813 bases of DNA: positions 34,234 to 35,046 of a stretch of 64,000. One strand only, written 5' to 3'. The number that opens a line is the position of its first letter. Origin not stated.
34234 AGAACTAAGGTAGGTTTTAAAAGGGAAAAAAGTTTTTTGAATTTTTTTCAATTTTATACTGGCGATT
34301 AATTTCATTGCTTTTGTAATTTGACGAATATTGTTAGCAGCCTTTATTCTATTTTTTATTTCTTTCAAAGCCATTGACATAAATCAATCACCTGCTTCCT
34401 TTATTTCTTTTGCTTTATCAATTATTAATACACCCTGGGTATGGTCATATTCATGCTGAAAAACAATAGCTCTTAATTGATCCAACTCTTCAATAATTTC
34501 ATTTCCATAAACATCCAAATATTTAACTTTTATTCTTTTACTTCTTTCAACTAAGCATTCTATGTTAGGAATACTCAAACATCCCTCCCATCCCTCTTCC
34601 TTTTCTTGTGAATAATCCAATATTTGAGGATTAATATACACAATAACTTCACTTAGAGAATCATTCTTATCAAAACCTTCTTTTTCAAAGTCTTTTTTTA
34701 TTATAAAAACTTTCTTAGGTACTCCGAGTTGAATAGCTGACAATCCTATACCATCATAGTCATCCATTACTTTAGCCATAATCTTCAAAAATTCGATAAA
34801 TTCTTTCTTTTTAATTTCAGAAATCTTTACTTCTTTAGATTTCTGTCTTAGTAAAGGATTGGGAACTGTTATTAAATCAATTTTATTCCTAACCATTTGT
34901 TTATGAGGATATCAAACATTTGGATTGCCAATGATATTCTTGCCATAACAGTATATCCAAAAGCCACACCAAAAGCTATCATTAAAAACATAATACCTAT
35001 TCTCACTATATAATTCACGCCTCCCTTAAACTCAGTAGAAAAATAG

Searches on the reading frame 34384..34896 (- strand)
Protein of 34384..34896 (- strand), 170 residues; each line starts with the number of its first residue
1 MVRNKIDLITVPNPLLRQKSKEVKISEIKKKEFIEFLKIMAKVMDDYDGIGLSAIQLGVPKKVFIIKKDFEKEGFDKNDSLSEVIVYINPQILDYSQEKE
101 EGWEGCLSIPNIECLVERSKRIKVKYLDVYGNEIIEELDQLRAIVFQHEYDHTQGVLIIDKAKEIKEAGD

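Call 43: search_protein_families(library=pfam, proteins=[window:34384-34896:-], max_evalue=0.00001)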
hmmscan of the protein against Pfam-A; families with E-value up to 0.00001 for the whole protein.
window:34384-34896:- (170 aa): 1 family
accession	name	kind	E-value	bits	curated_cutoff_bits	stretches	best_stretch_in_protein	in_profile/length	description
PF01327.26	Pep_deformylase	-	3.3e-47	160.4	22.8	1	8-166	4-154/156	Polypeptide deformylase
